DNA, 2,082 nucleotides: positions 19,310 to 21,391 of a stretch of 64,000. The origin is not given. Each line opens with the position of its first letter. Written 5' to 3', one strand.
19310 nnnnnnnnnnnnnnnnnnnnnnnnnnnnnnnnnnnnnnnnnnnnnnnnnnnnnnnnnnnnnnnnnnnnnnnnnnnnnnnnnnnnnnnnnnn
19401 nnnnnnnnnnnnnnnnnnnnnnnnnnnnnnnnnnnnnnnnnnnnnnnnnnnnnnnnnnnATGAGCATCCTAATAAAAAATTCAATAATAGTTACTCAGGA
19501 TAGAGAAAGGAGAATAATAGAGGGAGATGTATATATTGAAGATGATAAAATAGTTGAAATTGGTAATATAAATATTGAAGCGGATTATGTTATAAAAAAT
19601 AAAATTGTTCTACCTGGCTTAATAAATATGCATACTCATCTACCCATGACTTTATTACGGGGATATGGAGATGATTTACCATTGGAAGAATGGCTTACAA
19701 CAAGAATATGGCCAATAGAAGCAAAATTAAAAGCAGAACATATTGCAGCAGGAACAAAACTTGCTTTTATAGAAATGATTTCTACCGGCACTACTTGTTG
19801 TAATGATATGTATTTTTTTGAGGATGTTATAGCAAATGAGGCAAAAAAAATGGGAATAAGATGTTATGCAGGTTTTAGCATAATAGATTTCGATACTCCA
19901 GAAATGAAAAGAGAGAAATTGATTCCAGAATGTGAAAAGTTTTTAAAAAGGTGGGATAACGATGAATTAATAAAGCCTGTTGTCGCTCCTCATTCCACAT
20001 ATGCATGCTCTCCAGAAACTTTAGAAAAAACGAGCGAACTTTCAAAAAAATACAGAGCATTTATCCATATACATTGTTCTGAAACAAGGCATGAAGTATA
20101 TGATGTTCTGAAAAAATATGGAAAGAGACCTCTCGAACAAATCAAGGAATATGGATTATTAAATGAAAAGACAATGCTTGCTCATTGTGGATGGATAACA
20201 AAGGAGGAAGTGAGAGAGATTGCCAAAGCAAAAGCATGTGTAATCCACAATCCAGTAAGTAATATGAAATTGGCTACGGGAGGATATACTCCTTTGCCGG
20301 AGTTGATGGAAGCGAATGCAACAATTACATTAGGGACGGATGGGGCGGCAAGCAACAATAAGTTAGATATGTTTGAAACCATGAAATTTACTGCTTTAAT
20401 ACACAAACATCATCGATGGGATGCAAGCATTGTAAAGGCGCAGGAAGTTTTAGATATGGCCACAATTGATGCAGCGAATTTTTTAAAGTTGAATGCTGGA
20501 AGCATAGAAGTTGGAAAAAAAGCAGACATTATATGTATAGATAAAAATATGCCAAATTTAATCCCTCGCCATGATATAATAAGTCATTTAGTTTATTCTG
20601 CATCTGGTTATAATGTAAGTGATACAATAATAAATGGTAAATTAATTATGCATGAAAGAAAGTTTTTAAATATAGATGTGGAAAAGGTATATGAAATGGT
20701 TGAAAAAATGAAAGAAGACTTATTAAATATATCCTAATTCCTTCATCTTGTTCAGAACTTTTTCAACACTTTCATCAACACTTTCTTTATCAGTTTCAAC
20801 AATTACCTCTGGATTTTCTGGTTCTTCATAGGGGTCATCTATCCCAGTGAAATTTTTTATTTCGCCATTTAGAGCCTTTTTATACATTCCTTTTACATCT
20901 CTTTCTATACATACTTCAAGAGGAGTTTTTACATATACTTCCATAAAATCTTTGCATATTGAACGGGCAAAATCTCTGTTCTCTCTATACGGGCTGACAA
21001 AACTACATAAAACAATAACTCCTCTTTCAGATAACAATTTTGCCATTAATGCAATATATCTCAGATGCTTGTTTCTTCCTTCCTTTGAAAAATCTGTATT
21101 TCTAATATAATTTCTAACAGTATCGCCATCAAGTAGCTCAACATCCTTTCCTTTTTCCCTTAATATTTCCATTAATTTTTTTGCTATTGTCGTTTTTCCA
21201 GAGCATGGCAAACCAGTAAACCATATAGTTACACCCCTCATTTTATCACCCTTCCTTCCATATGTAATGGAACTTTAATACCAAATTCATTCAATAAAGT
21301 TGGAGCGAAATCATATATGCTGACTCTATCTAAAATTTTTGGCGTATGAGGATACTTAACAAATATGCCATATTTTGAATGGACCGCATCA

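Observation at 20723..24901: Five-gene operon making PAPS with two embedded phosphoesterases and no PAPS reductase: candidate sulfation and PAP-recycling module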

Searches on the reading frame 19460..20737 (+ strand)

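Call 35: search_protein_families(library=pfam, proteins=[window:19460-20737:+], max_evalue=0.00001)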
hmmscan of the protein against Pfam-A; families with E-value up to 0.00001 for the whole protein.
window:19460-20737:+ (425 aa): 2 families
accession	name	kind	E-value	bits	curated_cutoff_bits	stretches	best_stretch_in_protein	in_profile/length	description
PF01979.26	Amidohydro_1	-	1.8e-76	258.1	25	1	49-395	1-344/345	Amidohydrolase family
PF07969.17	Amidohydro_3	-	9.5e-18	65.3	29.7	1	165-394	236-469/472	Amidohydrolase family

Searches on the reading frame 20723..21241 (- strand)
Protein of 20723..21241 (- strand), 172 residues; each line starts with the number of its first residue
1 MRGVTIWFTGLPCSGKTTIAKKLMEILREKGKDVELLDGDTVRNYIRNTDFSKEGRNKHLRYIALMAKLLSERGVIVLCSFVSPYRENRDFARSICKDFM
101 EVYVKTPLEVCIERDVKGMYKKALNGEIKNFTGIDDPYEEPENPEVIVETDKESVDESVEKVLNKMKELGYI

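Call 3: search_protein_families(library=pfam, proteins=[window:20723-21241:-], max_evalue=0.01)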
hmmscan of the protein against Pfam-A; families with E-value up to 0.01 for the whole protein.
window:20723-21241:- (172 aa): 14 families
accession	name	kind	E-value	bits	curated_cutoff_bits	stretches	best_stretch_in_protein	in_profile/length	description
PF01583.26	APS_kinase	-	8.2e-59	198.5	21.1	1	2-148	1-151/152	Adenylylsulphate kinase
PF08433.16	KTI12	-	1.1e-12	48.5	22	1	6-144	4-149/271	Chromatin associated protein KTI12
PF13238.12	AAA_18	-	1.5e-07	32.3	29.4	1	6-117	1-110/128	AAA domain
PF13671.12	AAA_33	-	3.7e-07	31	27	1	6-116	2-116/143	AAA domain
PF01656.29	CbiA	-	0.00054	20.4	25.4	1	14-77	10-54/125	CobQ/CobB/MinD/ParA nucleotide binding domain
PF06414.18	Zeta_toxin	-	0.00072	19.5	22.3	1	8-51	21-63/199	Zeta toxin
PF00448.28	SRP54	-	0.00076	19.6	22.7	1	6-43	4-41/196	SRP54-type protein, GTPase domain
PF03266.21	NTPase_1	-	0.0015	18.8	23.9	1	6-35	2-31/168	NTPase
PF13614.12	AAA_31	-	0.0016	18.8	27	1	14-64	13-63/177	AAA domain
PF24883.2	NPHP3_N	-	0.002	18.8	24.8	1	6-35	25-54/164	Nephrocystin 3, N-terminal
PF13207.12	AAA_17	-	0.0024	18.6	27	1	9-51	1-39/136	AAA domain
PF01202.28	SKI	-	0.0025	18.4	22.1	1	13-166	2-158/159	Shikimate kinase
PF03308.22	MeaB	-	0.0035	16.8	23.1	1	5-37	35-67/273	Methylmalonyl Co-A mutase-associated GTPase MeaB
PF13521.12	AAA_28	-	0.0036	18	27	1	6-69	2-60/164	AAA domain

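Call 4: search_protein_families(library=ncbifam, proteins=[window:20723-21241:-], max_evalue=0.01)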
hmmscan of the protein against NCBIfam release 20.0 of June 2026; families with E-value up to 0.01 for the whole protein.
window:20723-21241:- (172 aa): 19 families
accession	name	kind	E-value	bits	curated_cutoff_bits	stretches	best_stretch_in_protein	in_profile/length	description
NF002059.0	PRK00889.1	subfamily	3.1e-67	225.7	244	1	2-172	4-175/177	adenylyl-sulfate kinase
TIGR00455.1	apsK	equivalog_domain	1.4e-64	217.1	138.7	1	2-165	17-183/184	adenylyl-sulfate kinase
NF004040.0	PRK05537.1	equivalog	3.1e-58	197.6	669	1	2-172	395-570/572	bifunctional sulfate adenylyltransferase/adenylylsulfate kinase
NF003013.0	PRK03846.1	subfamily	1.3e-54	184.9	163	1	2-170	27-198/202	adenylyl-sulfate kinase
NF004035.0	PRK05506.1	subfamily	1.7e-52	178.6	715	1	2-168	459-628/632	bifunctional sulfate adenylyltransferase subunit 1/adenylylsulfate kinase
NF004041.0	PRK05541.1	subfamily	1.4e-44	152.2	127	1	3-168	7-172/176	adenylyl-sulfate kinase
TIGR03574.1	selen_PSTK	equivalog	1.2e-14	54.3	290.5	1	6-167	2-168/249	L-seryl-tRNA(Sec) kinase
NF005250.0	PRK06761.1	equivalog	3.8e-05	22.8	270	1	6-40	6-41/282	hypothetical protein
TIGR00235.1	udk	equivalog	0.0004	20.1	220.3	0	4-51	7-52/207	uridine kinase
TIGR03575.1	selen_PSTK_euk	equivalog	0.00044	19.6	382.35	0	9-42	5-39/340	L-seryl-tRNA(Sec) kinase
NF004018.0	PRK05480.1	equivalog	0.00051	19.6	180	0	5-57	8-56/210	uridine kinase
NF010248.0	PRK13695.1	equivalog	0.00091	19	156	1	5-37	5-37/180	NTPase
NF006746.0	PRK09270.1-5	subfamily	0.00096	18.1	250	1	6-40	24-58/210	nucleoside/nucleotide kinase family protein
TIGR01313.1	therm_gnt_kin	subfamily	0.0016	18.2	113.75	1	10-141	5-139/164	gluconokinase, GntK/IdnK-type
NF005807.0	PRK07667.1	equivalog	0.0047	16.5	221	0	9-40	23-54/193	kinase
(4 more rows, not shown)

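Call 9: search_solved_structures(query=window:20723-21241:-, max_evalue=1e-20)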
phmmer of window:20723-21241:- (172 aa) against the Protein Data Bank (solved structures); distinct sequences matched with E-value up to 1e-20: 24.
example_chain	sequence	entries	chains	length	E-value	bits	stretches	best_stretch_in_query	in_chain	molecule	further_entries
8a8h_A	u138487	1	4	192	4.2e-51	176.5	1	3-172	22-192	APS kinase from Methanothermococcus thermolithotrophicus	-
5cb6_A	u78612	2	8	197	6.2e-51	175.9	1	2-172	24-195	Probable adenylyl-sulfate kinase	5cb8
2yvu_A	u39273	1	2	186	8.8e-51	175.4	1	2-164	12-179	Probable adenylyl-sulfate kinase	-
7yq0_A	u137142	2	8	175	3.8e-50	173.3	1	5-172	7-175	Adenylyl-sulfate kinase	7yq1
2gks_A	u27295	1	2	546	3.8e-46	160.3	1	2-172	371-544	Bifunctional SAT/APS kinase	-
2pey_A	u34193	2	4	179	4.5e-43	150.3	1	1-168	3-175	Bifunctional 3'-phosphoadenosine 5'-phosphosulfate synthetase 1 (PAPS synthetase 1) (PAPSS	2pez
8i1m_A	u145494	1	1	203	2e-42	148.3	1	2-168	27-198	PAPSS1 protein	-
2ofw_A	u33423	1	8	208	2e-42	148.3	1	2-168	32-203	APS kinase domain of the PAPS synthetase 1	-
2ofx_A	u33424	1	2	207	2.1e-42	148.2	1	2-168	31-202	Bifunctional 3'-phosphoadenosine 5'-phosphosulfate synthetase 1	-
1x6v_B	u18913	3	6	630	2.5e-41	144.7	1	2-168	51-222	Bifunctional 3'-phosphoadenosine 5'-phosphosulfate synthetase 1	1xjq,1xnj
3uie_A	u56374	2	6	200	1.4e-39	139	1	2-172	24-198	Adenylyl-sulfate kinase 1, chloroplastic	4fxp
8i1n_A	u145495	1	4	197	3.2e-39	137.8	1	2-168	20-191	Bifunctional 3'-phosphoadenosine 5'-phosphosulfate synthase 2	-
2ax4_A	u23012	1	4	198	3.3e-39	137.8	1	2-168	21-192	Bifunctional 3'-phosphoadenosine 5'-phosphosulfate synthetase 2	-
8i1o_A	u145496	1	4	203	3.6e-39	137.7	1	2-168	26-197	Bifunctional 3'-phosphoadenosine 5'-phosphosulfate synthase 2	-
3cr7_A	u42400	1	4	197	8.7e-38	133.1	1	2-172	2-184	Adenylyl-sulfate kinase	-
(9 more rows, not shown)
